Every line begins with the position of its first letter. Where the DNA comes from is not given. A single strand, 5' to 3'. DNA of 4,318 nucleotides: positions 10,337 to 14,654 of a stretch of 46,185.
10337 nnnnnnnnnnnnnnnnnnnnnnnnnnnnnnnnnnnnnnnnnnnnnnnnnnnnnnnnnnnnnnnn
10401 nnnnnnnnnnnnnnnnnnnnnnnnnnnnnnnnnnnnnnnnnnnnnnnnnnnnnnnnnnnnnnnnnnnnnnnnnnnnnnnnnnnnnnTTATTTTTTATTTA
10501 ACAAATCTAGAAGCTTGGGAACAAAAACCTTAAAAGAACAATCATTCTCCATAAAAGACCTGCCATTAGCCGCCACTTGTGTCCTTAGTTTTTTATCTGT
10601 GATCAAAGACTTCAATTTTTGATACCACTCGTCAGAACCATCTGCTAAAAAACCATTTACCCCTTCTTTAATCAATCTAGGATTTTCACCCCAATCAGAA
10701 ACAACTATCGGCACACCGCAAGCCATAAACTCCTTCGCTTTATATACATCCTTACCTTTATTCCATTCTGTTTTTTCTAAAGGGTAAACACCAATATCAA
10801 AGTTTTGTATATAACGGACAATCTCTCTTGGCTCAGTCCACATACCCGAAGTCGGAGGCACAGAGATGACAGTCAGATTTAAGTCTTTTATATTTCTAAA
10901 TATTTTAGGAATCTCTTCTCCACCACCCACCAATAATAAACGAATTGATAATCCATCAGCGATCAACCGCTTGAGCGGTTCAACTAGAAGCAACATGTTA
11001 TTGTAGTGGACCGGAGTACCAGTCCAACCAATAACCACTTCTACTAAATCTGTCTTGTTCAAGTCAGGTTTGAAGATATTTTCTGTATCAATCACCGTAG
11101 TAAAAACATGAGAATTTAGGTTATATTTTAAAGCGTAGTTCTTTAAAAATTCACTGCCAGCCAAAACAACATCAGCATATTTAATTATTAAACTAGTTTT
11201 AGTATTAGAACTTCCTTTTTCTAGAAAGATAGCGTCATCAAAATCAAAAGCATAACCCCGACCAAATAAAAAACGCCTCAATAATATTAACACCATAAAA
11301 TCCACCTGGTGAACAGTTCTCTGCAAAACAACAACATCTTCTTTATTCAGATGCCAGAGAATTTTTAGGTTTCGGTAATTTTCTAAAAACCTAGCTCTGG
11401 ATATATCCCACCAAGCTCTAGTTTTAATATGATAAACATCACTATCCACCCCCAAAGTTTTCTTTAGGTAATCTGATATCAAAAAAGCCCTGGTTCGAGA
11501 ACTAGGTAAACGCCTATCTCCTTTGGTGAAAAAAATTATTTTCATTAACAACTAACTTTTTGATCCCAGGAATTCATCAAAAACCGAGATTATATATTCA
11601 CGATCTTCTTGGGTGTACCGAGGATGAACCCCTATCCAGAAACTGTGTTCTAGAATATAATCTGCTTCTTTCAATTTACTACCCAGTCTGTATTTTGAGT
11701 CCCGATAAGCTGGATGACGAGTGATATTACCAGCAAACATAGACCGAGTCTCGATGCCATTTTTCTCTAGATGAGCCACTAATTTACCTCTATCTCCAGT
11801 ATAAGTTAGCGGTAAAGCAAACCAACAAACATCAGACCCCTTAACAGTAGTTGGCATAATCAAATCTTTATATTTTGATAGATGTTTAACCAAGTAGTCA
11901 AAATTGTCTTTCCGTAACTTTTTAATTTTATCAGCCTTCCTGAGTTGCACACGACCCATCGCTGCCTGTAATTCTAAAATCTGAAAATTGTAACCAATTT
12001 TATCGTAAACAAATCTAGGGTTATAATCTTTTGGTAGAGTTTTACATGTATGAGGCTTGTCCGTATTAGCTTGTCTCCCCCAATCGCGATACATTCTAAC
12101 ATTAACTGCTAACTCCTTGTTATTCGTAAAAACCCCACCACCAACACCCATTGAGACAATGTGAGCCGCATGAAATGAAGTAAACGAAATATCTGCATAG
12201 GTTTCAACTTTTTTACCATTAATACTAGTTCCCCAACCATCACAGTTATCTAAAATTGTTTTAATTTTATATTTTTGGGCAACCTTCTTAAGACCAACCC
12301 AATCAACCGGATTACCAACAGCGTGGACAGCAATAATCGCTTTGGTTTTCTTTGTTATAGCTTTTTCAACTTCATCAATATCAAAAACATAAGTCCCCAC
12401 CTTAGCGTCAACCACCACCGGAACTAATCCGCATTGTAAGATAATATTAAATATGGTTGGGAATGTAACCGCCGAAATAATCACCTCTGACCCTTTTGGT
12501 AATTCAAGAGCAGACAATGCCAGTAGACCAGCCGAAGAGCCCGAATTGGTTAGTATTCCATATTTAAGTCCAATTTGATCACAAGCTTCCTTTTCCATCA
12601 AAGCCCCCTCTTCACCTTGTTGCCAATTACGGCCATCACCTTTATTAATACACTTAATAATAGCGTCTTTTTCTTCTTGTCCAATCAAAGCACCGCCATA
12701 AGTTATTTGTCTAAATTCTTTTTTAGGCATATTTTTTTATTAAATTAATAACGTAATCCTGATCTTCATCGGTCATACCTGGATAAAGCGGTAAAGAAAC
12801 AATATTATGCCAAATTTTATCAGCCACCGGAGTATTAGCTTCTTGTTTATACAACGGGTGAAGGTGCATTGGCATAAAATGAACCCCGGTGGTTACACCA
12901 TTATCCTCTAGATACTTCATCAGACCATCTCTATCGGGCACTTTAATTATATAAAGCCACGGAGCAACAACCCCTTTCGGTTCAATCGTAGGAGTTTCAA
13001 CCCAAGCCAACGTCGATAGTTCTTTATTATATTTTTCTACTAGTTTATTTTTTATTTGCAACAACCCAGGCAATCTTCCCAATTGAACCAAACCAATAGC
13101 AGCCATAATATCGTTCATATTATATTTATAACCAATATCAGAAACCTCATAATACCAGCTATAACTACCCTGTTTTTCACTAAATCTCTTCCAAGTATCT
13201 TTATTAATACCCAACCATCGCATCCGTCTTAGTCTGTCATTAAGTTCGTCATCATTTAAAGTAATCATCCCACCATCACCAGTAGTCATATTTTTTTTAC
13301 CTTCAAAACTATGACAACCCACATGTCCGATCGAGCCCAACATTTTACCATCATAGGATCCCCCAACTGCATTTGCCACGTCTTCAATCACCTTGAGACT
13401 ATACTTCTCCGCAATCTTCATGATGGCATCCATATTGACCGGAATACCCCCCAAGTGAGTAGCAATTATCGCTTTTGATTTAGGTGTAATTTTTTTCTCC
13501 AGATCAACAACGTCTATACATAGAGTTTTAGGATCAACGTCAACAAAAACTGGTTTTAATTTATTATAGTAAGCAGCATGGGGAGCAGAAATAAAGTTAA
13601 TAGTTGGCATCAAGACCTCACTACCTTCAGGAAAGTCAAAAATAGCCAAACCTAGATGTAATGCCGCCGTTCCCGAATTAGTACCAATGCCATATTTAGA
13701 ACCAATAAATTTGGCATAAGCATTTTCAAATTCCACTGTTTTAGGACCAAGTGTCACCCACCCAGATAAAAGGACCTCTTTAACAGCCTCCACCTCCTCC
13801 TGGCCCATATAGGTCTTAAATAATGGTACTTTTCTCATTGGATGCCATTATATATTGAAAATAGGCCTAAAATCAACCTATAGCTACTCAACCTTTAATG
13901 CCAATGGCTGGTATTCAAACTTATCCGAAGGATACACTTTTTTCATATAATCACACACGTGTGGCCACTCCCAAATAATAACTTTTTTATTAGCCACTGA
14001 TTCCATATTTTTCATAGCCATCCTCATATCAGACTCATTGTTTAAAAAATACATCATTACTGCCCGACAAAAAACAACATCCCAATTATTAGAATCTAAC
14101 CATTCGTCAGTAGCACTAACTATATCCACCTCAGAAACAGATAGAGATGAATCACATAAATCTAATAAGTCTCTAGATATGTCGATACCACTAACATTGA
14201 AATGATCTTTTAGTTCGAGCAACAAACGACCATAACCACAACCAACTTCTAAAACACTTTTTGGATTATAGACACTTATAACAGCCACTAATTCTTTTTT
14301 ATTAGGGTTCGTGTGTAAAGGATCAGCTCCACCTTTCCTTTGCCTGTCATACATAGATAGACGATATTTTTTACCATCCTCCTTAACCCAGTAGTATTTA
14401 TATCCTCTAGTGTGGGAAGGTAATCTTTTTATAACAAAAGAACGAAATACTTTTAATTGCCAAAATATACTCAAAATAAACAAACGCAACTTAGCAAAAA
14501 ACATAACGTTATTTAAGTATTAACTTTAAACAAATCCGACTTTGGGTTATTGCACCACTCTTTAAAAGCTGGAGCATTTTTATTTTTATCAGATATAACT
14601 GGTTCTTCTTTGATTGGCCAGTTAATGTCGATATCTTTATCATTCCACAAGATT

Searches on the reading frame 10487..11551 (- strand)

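Call 29: search_protein_families(library=pfam, proteins=[window:10487-11551:-], max_evalue=0.001)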
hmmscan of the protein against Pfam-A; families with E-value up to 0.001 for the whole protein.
window:10487-11551:- (354 aa): 3 families
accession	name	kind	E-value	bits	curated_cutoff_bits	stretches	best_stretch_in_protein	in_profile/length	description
PF13692.12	Glyco_trans_1_4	-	3.6e-15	56.9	27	1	173-319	3-142/142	Glycosyl transferases group 1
PF00534.26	Glycos_transf_1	-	1.2e-12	48.2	26.4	1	180-332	24-171/172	Glycosyl transferases group 1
PF13524.12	Glyco_trans_1_2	-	6e-08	33.2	25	1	234-338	30-133/144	Glycosyl transferase-like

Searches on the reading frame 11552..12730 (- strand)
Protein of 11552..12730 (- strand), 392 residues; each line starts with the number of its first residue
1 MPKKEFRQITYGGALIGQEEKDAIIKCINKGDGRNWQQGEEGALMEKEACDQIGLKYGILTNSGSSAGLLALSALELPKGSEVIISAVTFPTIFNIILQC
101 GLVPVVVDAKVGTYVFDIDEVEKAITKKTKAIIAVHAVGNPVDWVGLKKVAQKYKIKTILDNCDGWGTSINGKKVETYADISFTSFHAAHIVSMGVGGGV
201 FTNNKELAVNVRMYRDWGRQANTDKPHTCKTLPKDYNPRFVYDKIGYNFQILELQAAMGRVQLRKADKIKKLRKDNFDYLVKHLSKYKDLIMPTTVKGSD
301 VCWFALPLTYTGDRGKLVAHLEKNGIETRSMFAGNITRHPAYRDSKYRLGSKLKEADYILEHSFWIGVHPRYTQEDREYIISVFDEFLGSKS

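Call 29: search_protein_families(library=pfam, proteins=[window:11552-12730:-], max_evalue=0.001)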
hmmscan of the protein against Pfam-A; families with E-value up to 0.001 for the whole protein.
window:11552-12730:- (392 aa): 3 families
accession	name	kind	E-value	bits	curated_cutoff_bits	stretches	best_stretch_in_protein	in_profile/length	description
PF01041.23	DegT_DnrJ_EryC1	-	3.1e-77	260.7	19.8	1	18-382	5-357/360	DegT/DnrJ/EryC1/StrS aminotransferase family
PF01053.26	Cys_Met_Meta_PP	-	1.1e-06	28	27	1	46-221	58-233/381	Cys/Met metabolism PLP-dependent enzyme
PF00155.27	Aminotran_1_2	-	4.9e-06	26.4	19.7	1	58-141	68-158/361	Aminotransferase class I and II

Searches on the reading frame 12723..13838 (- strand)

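Call 29: search_protein_families(library=pfam, proteins=[window:12723-13838:-], max_evalue=0.001)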
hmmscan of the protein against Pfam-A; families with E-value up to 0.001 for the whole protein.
window:12723-13838:- (371 aa): 3 families
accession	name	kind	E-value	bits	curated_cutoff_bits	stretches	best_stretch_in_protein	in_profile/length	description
PF01041.23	DegT_DnrJ_EryC1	-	1.2e-111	373.8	19.8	1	11-367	3-359/360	DegT/DnrJ/EryC1/StrS aminotransferase family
PF00155.27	Aminotran_1_2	-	1.4e-07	31.5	19.7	1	34-127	44-153/361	Aminotransferase class I and II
PF01212.27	Beta_elim_lyase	-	1.9e-05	24.6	27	1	32-210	32-227/288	Beta-eliminating lyase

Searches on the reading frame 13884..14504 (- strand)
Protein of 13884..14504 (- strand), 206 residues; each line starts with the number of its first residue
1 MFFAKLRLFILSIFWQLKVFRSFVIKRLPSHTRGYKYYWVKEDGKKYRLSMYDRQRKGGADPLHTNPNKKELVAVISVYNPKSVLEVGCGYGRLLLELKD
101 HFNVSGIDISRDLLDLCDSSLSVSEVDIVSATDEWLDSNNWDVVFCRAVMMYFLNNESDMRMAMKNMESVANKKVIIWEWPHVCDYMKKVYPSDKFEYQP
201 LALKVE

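Call 29: search_protein_families(library=pfam, proteins=[window:13884-14504:-], max_evalue=0.001)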
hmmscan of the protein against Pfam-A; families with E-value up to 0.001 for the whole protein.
window:13884-14504:- (206 aa): 7 families
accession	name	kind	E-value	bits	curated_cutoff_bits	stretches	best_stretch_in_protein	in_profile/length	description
PF13649.12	Methyltransf_25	-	2.8e-10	41.2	27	1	84-171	1-93/97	Methyltransferase domain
PF08241.18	Methyltransf_11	-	5.9e-09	36.9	21.2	1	85-172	1-88/95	Methyltransferase domain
PF13847.12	Methyltransf_31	-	4e-08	33.5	27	1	82-177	5-107/145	Methyltransferase domain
PF13489.12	Methyltransf_23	-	6.4e-08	32.9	27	1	80-167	22-108/164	Methyltransferase domain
PF08242.18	Methyltransf_12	-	7.9e-08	33.4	30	1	85-170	1-91/98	Methyltransferase domain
PF07021.18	MetW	-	4.6e-05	23.6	21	1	81-176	14-107/193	Methionine biosynthesis protein MetW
PF03848.20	TehB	-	0.00019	21.4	20.4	1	66-172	16-125/193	Tellurite resistance protein TehB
